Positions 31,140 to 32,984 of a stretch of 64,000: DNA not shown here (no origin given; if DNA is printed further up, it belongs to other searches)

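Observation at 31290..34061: Periplasmic PDZ-like repeats fused through a polytopic membrane domain to GAF plus PP2C phosphatase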

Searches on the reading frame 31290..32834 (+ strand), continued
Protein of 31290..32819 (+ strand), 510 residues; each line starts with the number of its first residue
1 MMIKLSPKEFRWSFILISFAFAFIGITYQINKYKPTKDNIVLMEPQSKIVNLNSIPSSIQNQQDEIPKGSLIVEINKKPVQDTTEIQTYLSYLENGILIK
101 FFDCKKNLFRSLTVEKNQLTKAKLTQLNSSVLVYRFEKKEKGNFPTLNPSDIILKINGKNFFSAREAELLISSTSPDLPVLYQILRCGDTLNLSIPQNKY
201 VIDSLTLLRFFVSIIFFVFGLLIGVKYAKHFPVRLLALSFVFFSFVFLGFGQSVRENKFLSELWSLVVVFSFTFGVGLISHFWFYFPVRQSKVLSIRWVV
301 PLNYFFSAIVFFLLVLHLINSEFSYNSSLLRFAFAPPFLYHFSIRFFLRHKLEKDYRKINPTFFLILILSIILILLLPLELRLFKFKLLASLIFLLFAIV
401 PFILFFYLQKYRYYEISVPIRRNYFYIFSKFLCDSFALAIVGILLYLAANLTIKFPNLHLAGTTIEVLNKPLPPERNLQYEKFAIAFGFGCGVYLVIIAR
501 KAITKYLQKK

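Call 49: search_solved_structures(query=A3, max_evalue=1e-14, show_alignments=5)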
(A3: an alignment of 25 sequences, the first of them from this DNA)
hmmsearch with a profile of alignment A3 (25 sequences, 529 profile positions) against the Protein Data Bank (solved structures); distinct sequences matched with E-value up to 1e-14: 8.
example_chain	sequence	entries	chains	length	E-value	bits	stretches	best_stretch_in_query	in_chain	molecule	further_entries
4a8a_A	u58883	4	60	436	2.8e-16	62.4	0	129-209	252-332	PERIPLASMIC PH-DEPENDENT SERINE ENDOPROTEASE DEGQ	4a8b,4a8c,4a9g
8kic_D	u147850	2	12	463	3.8e-16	62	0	129-209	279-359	peptidase Do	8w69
3wkl_A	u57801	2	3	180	2.6e-15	59.2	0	144-210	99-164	Putative Zinc Metalloprotease AQ_1964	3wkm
4ynn_A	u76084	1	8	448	3.1e-15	59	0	140-210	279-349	Protease DO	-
9j82_A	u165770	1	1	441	5.2e-15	58.3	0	75-210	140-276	Putative zinc metalloprotease aq_1964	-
6icc_A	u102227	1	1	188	7.4e-15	57.7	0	144-210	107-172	PDZ tandem fragment with PA tag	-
6al1_A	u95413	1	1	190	7.7e-15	57.7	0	144-210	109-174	PDZ tandem fragment with PA tag insertion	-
7cqc_A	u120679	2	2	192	7.9e-15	57.6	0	144-210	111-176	Putative zinc metalloprotease aq_1964,PA14 from Podoplanin,Putative zinc metalloprotease a | Putative zinc metalloprotease aq_1964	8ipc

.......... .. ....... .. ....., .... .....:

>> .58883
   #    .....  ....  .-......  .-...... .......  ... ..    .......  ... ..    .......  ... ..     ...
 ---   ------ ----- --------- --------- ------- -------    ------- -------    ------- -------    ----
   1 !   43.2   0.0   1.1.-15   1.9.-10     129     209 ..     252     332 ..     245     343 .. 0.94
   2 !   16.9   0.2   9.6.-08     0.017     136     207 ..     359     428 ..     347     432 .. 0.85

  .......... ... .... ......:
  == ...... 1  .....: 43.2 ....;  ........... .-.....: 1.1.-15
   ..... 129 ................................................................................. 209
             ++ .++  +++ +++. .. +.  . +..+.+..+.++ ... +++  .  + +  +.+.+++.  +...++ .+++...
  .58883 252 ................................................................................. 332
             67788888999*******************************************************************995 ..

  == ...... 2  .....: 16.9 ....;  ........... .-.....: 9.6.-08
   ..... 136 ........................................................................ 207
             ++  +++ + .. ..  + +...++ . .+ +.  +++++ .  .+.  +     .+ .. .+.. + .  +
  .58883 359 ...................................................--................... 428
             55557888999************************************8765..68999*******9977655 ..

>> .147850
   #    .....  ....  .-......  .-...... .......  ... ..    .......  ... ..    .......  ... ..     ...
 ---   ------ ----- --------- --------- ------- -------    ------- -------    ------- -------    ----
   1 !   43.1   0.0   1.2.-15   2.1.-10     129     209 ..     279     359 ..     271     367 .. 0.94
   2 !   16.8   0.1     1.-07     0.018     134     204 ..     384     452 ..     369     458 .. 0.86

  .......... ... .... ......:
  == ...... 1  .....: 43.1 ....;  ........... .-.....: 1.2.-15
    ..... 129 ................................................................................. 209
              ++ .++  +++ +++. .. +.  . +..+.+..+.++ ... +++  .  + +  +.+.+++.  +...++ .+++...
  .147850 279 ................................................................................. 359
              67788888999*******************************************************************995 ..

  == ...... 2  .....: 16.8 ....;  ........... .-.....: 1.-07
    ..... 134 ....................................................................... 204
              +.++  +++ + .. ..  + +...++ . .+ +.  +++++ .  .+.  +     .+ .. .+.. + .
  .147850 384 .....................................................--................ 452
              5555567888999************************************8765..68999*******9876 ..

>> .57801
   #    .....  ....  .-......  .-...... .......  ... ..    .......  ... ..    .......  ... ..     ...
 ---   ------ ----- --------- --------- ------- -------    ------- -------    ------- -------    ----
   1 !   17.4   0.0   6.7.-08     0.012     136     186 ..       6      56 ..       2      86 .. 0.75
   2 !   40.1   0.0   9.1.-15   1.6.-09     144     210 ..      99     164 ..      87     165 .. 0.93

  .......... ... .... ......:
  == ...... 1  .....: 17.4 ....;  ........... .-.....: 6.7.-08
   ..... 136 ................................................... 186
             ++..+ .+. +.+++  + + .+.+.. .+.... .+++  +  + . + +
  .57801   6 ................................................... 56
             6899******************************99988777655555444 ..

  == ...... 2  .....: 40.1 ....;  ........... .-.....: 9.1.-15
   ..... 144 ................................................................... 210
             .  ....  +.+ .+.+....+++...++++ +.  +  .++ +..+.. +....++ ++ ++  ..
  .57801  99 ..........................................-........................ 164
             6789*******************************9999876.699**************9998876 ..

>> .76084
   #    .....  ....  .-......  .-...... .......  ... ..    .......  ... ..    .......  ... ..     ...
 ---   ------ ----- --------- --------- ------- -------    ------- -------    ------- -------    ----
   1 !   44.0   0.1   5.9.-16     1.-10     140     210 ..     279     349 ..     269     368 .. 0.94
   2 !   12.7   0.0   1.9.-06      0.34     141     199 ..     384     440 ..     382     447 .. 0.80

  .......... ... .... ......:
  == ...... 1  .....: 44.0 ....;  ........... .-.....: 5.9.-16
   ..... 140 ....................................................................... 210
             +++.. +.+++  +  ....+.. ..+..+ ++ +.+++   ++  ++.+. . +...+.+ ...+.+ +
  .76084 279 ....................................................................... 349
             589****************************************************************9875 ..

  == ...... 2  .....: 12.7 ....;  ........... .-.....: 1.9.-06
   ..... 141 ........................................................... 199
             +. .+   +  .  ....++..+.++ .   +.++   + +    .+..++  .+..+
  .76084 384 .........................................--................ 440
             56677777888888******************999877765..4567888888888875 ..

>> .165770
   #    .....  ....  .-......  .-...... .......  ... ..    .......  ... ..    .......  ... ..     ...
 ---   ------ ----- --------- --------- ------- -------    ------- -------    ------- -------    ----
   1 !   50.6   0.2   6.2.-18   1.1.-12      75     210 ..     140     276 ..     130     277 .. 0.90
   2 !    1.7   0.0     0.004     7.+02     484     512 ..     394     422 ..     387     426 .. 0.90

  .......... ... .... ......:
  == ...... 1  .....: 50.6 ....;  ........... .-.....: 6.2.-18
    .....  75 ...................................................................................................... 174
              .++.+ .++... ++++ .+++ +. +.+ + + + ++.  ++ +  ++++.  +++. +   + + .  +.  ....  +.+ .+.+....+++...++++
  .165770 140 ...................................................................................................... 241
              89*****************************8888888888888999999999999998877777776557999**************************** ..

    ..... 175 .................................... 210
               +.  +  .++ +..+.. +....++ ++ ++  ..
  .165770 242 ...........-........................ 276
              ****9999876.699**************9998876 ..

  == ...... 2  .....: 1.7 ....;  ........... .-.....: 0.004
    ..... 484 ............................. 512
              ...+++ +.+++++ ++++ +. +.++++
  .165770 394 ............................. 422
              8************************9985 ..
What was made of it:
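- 31401..31634 (+): PDZ1 (about residues 38-115), preceded by the conserved T-D-E-N motif (D38 invariant). The family profile aligns colinearly with PDZ-N of the Aquifex RseP homologue (call 49).
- Closest known: RseP and Aquifex aq_1964. Same: The sequence alignment over both domains is colinear, i-E 1e-12 (call 49).
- The family profile aligns colinearly with the RseP PDZ tandem (call 49).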

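Call 63: search_protein_families(library=pfam, proteins=[P0094, P0132, P0140, P0155, P0074, P0119, P0141, P0089, P0079], max_evalue=0.0001)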
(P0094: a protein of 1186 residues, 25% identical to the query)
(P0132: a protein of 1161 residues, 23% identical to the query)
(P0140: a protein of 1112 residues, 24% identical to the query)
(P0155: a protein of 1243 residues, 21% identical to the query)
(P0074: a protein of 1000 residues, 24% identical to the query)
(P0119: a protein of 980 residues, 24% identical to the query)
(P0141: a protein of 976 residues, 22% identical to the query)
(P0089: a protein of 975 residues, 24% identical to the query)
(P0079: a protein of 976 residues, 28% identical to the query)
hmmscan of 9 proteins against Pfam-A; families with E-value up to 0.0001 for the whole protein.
P0094 (1186 aa): 4 families
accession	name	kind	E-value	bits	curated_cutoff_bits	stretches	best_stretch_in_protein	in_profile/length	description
PF07228.17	SpoIIE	-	2e-36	126.2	25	1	991-1185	2-191/192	Stage II sporulation protein E (SpoIIE)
PF13180.12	PDZ_2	-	2.8e-13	50.4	27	1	142-208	13-79/80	PDZ domain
PF17820.7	PDZ_6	-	1.7e-09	37.7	27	1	145-175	2-32/54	PDZ domain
PF00595.29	PDZ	-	2.8e-06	28.1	23.2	1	144-176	28-60/81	PDZ domain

P0132 (1161 aa): 4 families
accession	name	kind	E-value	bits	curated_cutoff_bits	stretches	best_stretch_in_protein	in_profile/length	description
PF07228.17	SpoIIE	-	3.1e-39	135.4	25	1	965-1158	2-190/192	Stage II sporulation protein E (SpoIIE)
PF13180.12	PDZ_2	-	9.9e-10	39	27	1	147-216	11-80/80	PDZ domain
PF17820.7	PDZ_6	-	3.2e-08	33.6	27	1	152-184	2-34/54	PDZ domain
PF00595.29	PDZ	-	9.3e-06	26.4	23.2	1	150-196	27-74/81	PDZ domain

P0140 (1112 aa): 4 families
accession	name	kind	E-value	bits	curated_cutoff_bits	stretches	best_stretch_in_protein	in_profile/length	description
PF07228.17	SpoIIE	-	1.6e-40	139.5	25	1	917-1110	2-190/192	Stage II sporulation protein E (SpoIIE)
PF13180.12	PDZ_2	-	9.5e-10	39.1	27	1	140-208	12-80/80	PDZ domain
PF17820.7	PDZ_6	-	7.9e-09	35.6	27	1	147-179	5-37/54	PDZ domain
PF00595.29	PDZ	-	3.2e-08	34.3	23.2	1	139-182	24-67/81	PDZ domain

P0155 (1243 aa): 10 families
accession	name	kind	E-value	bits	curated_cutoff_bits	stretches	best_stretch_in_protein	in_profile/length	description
PF02518.31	HATPase_c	-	3.9e-28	98.6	26.4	1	831-950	2-110/111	Histidine kinase-, DNA gyrase B-, and HSP90-like ATPase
PF00072.30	Response_reg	-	2.5e-25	89.2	30.2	1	998-1109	1-111/111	Response regulator receiver domain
PF12833.13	HTH_18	-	2e-19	70.1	33.6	1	1166-1242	3-79/80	Helix-turn-helix domain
PF00512.31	HisKA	-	3.8e-16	59.3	26.9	1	720-784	2-66/66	His Kinase A (phospho-acceptor) domain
PF13180.12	PDZ_2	-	2.8e-12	47.2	27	1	153-220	13-80/80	PDZ domain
PF00595.29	PDZ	-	7.9e-10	39.4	23.2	1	153-196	26-69/81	PDZ domain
PF17820.7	PDZ_6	-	2.4e-08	34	27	1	155-195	1-42/54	PDZ domain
PF01590.32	GAF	-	9e-07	29.9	22.4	1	562-684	10-133/133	GAF domain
PF00165.29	HTH_AraC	-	4.9e-06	27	26.6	0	1209-1242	10-42/42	Bacterial regulatory helix-turn-helix proteins, AraC family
PF13492.12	GAF_3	-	6.3e-06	27.1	27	1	562-686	10-129/129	GAF domain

P0074 (1000 aa): 6 families
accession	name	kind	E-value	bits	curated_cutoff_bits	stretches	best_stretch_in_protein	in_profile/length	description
PF07228.17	SpoIIE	-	5.2e-41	141.1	25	1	806-997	5-191/192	Stage II sporulation protein E (SpoIIE)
PF17820.7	PDZ_6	-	2.7e-14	53.1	27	2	143-170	3-30/54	PDZ domain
PF00595.29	PDZ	-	3.9e-09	37.2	23.2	1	139-178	26-65/81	PDZ domain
PF13180.12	PDZ_2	-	5.7e-08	33.4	27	1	138-206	12-80/80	PDZ domain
PF13185.12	GAF_2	-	2.7e-05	24.9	28.6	1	608-740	5-136/136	GAF domain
PF14685.13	PDZ_Tricorn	-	5.3e-05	23.6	25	0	75-123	40-88/88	Tricorn protease PDZ domain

P0119 (980 aa): 2 families
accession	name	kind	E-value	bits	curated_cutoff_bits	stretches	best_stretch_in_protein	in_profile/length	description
PF07228.17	SpoIIE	-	3.6e-41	141.7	25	1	786-979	3-191/192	Stage II sporulation protein E (SpoIIE)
PF00595.29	PDZ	-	4.3e-05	24.2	23.2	0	166-196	24-54/81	PDZ domain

P0141 (976 aa): 2 families
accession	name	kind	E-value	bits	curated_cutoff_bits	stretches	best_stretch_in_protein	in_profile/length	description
PF07228.17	SpoIIE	-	8.4e-41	140.5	25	1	782-975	3-191/192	Stage II sporulation protein E (SpoIIE)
PF13180.12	PDZ_2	-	3.7e-06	27.6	27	0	171-244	16-80/80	PDZ domain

P0089 (975 aa): 5 families
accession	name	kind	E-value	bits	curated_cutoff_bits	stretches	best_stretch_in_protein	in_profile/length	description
PF07228.17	SpoIIE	-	3.4e-39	135.2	25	1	781-974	3-191/192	Stage II sporulation protein E (SpoIIE)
PF13180.12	PDZ_2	-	3.6e-11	43.6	27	1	154-223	11-80/80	PDZ domain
PF17820.7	PDZ_6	-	6.5e-09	35.9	27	1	161-202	4-44/54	PDZ domain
PF00595.29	PDZ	-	7.9e-09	36.2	23.2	1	155-206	25-76/81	PDZ domain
PF01590.32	GAF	-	8.2e-05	23.6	22.4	0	638-699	68-133/133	GAF domain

P0079 (976 aa): 3 families
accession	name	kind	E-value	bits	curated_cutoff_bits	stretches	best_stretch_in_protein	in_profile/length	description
PF07228.17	SpoIIE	-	9.2e-42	143.6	25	1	781-974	3-191/192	Stage II sporulation protein E (SpoIIE)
PF13180.12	PDZ_2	-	1.7e-06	28.7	27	1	163-246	7-80/80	PDZ domain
PF17820.7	PDZ_6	-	2.8e-06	27.4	27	0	182-200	12-30/54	PDZ domain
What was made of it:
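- Portability: P0155 carries the same PDZ-TM-GAF module on HisKA-HATPase_c-REC-AraC (call 63).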

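Call 81: fold_search(model_id=the predicted structure, library=pdb)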
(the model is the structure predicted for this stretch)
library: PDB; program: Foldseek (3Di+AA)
matches with E <= 10: 344; with E <= 0.001: 12
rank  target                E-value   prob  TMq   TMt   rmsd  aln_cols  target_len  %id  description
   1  4ynn_B                2.3e-04  1.00  0.12  0.15  17.3       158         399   21  Structure of Legionella pneumophila DegQ (S190A variant) (released 2015-06-24)
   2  3pv5_C                4.1e-04  1.00  0.12  0.15  16.6       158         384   18  Structure of Legionella fallonii DegQ (N189G/P190G variant) (released 2011-06-15)
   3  3pv2_C                5.2e-04  1.00  0.12  0.16  17.4       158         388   17  Structure of Legionella fallonii DegQ (wt) (released 2011-06-15)
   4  3pv2_D                5.2e-04  1.00  0.12  0.16  16.8       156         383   19  Structure of Legionella fallonii DegQ (wt) (released 2011-06-15)
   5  3pv3_B                6.6e-04  1.00  0.12  0.16  17.6       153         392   18  Structure of Legionella fallonii DegQ (S193A variant) (released 2011-06-15)
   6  3pv2_B                6.9e-04  1.00  0.12  0.16  17.5       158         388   17  Structure of Legionella fallonii DegQ (wt) (released 2011-06-15)
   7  3pv5_B                7.2e-04  1.00  0.12  0.15  17.1       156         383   20  Structure of Legionella fallonii DegQ (N189G/P190G variant) (released 2011-06-15)
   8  3pv5_A                7.6e-04  1.00  0.12  0.15  17.6       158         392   18  Structure of Legionella fallonii DegQ (N189G/P190G variant) (released 2011-06-15)
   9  3wkl                  7.6e-04  1.00  0.14  0.33  12.7       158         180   18  The periplasmic PDZ tandem fragment of the RseP homologue from Aquifex aeolicus (released 2013-12-18)
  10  3pv3_D                9.1e-04  1.00  0.12  0.16  17.6       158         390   17  Structure of Legionella fallonii DegQ (S193A variant) (released 2011-06-15)
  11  3pv5_D                9.1e-04  1.00  0.11  0.15  17.0       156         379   18  Structure of Legionella fallonii DegQ (N189G/P190G variant) (released 2011-06-15)
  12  3wkm_A                9.6e-04  1.00  0.12  0.34  13.6       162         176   17  The periplasmic PDZ tandem fragment of the RseP homologue from Aquifex aeolicus in complex with the Fab fragment (released 2013-12-18)
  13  4ynn_A                1.0e-03  1.00  0.12  0.16  17.2       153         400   22  Structure of Legionella pneumophila DegQ (S190A variant) (released 2015-06-24)
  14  3pv2_A                1.1e-03  1.00  0.12  0.16  17.7       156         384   18  Structure of Legionella fallonii DegQ (wt) (released 2011-06-15)
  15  6icf_A                1.1e-03  1.00  0.13  0.28  14.3       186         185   17  The NZ-1 Fab complexed with the PDZ tandem fragment of A. aeolicus S2P homolog with the PA12 tag inserted between the  (released 2019-02-13)
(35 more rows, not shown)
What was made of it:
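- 31401..31634 (+): Foldseek gives tandem-PDZ matches of about 158 columns (call 81).
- On PDZ domain: Foldseek gives tandem-PDZ hits (call 81).
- Closest known: RseP and Aquifex aq_1964. Same: Foldseek matches 3wkl over 158 columns (call 81).
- Closest known: RseP and Aquifex aq_1964. Different: The relative orientation of the two PDZ domains differs (rmsd about 13 A over the tandem, call 81).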
